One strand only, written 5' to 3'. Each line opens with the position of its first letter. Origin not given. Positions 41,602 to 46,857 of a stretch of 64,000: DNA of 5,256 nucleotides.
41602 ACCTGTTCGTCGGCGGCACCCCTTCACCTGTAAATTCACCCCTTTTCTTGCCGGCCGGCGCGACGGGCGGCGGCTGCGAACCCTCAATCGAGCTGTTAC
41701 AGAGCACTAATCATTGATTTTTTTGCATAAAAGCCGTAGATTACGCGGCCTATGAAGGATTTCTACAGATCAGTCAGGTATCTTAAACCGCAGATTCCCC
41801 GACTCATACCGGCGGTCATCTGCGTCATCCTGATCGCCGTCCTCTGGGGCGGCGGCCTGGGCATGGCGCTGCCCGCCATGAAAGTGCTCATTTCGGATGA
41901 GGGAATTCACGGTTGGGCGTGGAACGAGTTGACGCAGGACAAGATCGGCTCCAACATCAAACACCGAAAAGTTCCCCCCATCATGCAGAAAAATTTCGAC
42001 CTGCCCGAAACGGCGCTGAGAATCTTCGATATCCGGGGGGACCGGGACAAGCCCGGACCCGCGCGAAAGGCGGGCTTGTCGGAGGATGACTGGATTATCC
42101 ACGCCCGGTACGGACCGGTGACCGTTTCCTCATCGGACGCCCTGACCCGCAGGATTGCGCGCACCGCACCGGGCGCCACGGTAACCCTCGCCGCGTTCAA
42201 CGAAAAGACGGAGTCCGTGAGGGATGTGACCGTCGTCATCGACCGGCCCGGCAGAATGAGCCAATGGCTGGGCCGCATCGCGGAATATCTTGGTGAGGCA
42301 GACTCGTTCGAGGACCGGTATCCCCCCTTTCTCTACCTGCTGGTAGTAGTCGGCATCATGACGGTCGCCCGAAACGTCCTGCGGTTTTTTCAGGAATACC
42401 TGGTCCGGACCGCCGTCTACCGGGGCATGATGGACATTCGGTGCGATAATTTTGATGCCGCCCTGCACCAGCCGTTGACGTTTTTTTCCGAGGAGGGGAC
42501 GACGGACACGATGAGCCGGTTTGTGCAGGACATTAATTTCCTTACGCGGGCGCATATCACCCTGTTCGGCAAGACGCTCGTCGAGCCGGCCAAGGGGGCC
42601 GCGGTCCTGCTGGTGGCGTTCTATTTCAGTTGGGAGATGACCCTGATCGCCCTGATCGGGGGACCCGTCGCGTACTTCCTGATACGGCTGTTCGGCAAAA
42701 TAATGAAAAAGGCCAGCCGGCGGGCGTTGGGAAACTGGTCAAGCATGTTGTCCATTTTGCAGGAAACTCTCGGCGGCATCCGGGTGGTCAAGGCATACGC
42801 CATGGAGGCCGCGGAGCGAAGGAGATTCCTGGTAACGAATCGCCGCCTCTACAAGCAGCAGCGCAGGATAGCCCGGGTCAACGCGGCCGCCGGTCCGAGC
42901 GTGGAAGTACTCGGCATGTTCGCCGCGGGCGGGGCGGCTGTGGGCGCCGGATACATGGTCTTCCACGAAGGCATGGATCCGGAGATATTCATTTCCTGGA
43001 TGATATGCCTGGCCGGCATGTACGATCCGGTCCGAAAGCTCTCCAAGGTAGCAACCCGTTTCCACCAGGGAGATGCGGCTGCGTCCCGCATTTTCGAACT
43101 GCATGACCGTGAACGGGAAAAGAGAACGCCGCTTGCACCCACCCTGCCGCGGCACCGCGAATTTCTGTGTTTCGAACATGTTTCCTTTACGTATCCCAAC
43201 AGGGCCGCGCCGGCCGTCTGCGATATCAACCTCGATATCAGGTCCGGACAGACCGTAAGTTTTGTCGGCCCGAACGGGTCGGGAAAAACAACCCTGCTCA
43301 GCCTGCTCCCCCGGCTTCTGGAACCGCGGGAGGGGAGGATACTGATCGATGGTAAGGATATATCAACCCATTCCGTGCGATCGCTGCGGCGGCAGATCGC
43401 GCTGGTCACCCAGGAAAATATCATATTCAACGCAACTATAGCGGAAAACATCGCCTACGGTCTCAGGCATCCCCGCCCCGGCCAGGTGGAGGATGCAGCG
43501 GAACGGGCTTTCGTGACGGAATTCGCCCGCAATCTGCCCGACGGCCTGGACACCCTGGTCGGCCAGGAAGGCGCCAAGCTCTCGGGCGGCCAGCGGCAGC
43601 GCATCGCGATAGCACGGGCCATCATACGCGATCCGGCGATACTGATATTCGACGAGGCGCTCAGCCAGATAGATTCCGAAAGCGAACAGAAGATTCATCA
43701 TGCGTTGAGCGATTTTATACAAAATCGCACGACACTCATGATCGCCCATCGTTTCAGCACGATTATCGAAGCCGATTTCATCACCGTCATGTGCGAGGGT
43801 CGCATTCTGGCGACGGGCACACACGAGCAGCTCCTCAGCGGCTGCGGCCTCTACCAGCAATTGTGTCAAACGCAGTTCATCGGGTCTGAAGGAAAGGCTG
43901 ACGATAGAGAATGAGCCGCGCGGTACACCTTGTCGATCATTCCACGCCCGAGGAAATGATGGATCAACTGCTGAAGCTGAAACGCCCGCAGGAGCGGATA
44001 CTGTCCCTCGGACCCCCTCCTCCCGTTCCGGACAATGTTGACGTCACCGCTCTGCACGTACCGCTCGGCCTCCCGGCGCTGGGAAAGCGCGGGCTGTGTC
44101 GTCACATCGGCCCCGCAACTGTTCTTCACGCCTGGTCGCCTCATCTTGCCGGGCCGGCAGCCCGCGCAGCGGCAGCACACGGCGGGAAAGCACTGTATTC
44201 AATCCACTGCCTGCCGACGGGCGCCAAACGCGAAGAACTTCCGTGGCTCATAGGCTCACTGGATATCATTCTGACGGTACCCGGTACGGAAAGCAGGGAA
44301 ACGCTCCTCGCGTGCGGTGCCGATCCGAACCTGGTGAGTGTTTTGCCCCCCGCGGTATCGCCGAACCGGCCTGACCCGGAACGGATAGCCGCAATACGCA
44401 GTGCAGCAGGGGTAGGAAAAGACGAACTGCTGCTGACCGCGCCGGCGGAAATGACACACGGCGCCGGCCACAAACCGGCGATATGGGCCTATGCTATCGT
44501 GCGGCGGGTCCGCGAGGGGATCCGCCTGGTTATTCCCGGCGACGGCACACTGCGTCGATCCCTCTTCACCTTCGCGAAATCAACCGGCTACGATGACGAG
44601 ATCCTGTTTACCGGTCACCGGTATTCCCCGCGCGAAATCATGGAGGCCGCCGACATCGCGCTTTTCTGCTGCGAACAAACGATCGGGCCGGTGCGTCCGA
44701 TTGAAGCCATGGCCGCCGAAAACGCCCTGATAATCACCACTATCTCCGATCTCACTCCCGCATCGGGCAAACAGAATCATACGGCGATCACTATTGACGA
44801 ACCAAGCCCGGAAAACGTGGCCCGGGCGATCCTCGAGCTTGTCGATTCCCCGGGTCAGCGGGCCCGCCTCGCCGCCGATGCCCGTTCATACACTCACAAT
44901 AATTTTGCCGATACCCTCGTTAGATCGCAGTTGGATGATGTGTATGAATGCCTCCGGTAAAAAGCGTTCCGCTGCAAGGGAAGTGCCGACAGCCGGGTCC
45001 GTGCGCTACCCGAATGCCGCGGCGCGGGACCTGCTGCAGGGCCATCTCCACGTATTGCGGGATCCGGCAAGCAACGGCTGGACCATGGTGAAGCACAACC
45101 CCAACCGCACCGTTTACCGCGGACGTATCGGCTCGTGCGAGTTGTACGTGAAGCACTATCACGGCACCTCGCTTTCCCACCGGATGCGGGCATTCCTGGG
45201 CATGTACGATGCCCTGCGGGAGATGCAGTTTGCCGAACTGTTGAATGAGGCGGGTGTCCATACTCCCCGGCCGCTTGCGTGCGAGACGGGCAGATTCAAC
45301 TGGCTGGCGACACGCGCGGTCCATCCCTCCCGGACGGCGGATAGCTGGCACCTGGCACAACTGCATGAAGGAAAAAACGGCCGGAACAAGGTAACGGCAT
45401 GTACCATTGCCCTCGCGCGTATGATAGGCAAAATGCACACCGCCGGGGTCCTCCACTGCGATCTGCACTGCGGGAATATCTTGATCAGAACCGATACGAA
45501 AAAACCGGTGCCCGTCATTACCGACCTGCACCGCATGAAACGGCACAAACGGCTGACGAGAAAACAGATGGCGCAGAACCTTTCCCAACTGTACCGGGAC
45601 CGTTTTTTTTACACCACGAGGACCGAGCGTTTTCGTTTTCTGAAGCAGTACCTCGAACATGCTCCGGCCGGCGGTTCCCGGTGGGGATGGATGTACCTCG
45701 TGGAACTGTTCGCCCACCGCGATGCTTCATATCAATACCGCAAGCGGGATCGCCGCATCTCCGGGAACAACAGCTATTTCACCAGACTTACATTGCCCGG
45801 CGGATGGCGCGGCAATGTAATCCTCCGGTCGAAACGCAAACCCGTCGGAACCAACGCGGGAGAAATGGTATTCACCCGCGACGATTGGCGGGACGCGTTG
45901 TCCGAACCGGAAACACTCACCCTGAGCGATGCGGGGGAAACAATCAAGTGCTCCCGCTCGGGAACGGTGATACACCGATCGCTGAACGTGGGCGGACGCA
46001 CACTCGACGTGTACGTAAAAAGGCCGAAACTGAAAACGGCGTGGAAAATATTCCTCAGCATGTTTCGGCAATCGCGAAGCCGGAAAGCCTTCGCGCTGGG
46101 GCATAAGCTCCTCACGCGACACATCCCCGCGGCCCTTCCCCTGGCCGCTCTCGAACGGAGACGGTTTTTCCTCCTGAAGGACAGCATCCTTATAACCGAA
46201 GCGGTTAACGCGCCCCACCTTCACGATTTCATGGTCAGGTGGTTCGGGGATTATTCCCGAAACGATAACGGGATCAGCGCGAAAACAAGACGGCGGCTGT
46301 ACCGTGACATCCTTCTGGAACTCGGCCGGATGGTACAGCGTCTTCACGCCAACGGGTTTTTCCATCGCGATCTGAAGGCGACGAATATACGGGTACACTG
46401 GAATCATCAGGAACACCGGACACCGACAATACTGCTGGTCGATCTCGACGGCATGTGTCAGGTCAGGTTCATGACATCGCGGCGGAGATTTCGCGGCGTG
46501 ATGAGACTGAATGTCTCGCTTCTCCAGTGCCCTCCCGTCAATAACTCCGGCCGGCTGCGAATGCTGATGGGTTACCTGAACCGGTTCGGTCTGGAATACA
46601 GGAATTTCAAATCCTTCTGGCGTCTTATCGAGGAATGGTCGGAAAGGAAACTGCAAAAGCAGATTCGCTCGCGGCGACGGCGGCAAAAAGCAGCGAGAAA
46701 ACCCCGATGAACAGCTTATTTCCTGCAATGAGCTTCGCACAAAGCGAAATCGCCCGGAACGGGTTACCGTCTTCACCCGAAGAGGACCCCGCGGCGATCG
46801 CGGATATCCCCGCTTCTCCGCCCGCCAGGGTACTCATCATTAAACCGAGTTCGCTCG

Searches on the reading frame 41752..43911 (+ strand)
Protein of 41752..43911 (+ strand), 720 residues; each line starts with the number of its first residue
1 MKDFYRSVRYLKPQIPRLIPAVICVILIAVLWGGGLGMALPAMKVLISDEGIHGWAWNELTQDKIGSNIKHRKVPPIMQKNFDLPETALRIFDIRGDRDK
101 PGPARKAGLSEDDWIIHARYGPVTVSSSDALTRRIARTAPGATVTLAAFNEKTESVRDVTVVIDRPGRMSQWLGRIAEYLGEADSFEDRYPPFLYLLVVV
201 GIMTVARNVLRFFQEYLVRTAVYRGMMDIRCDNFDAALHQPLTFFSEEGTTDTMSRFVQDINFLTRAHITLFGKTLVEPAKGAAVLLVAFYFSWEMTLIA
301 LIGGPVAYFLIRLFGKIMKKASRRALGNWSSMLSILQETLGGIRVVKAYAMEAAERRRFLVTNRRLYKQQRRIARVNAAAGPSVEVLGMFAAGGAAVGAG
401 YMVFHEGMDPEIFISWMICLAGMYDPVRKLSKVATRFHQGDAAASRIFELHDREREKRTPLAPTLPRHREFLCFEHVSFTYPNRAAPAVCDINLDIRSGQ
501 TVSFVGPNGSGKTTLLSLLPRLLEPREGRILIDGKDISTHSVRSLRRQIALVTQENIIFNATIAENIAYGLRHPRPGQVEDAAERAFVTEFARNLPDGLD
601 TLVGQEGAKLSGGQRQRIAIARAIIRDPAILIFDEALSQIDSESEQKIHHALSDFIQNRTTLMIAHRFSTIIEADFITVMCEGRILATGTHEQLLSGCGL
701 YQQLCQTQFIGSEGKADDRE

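Call 43: search_protein_families(library=pfam, proteins=[window:41752-43911:+], max_evalue=0.0001)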
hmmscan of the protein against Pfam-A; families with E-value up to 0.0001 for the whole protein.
window:41752-43911:+ (720 aa): 3 families
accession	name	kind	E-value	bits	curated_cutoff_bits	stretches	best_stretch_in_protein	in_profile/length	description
PF00664.28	ABC_membrane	-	8.7e-37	127.7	28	1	169-416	18-263/274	ABC transporter transmembrane region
PF00005.33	ABC_tran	-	5.8e-34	118.1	25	1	491-637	3-136/137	ABC transporter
PF02463.25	SMC_N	-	8.4e-06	25.8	40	0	529-677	110-208/220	RecF/RecN/SMC N terminal domain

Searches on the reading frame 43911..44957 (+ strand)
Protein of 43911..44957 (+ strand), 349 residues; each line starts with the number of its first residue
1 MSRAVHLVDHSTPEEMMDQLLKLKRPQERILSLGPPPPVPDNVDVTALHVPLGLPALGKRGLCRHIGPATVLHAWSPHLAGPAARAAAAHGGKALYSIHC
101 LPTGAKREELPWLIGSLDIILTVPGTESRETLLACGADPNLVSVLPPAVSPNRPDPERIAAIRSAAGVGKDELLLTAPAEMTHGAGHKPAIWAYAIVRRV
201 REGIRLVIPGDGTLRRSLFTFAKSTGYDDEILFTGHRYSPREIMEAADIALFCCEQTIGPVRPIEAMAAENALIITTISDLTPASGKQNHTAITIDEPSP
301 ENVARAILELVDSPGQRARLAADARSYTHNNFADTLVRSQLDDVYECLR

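Call 43: search_protein_families(library=pfam, proteins=[window:43911-44957:+], max_evalue=0.0001)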
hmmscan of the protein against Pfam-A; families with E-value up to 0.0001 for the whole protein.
window:43911-44957:+ (349 aa): 3 families
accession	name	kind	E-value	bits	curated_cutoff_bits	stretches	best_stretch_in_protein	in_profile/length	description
PF00534.26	Glycos_transf_1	-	9.4e-16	58.3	26.4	1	164-325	7-170/172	Glycosyl transferases group 1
PF13692.12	Glyco_trans_1_4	-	2.8e-12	47.5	27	1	195-312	22-141/142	Glycosyl transferases group 1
PF13439.12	Glyco_transf_4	-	6.8e-05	23.4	28.5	0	68-153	72-170/170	Glycosyltransferase Family 4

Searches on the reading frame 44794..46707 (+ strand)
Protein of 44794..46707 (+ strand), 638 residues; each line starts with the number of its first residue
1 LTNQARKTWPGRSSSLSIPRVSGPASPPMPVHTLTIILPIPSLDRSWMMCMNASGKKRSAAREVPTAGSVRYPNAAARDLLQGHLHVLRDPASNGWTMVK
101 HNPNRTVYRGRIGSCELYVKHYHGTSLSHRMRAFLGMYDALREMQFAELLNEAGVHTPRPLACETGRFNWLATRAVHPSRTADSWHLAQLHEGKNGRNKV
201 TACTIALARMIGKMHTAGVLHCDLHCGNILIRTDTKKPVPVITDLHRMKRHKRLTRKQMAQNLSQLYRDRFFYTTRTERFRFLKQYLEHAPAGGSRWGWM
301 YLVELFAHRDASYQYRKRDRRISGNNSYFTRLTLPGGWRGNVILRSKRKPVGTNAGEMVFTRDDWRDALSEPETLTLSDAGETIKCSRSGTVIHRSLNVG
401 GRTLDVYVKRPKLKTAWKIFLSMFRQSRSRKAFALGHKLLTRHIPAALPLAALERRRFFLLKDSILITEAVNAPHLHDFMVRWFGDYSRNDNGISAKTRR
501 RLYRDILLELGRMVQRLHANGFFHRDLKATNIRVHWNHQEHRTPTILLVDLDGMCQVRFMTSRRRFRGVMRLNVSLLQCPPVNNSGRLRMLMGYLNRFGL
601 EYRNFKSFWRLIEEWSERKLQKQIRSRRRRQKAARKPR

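Call 43: search_protein_families(library=pfam, proteins=[window:44794-46707:+], max_evalue=0.0001)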
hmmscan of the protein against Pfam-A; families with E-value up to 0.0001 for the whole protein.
window:44794-46707:+ (638 aa): 5 families
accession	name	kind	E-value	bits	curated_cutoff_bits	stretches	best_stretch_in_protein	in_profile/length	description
PF06293.20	Kdo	-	1.6e-25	90.3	21.3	2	116-276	34-197/207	Lipopolysaccharide kinase (Kdo/WaaP) family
PF00069.31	Pkinase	-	1.3e-08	35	31.7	0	466-550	75-141/263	Protein kinase domain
PF03109.22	ABC1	-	5.5e-07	29.4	22.9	0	206-267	175-233/244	ABC1 atypical kinase-like domain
PF01163.29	RIO1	-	7.2e-06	26.2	22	0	139-236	54-142/187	RIO domain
PF01636.29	APH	-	5.2e-05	23.5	23.2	0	205-235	152-184/239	Phosphotransferase enzyme family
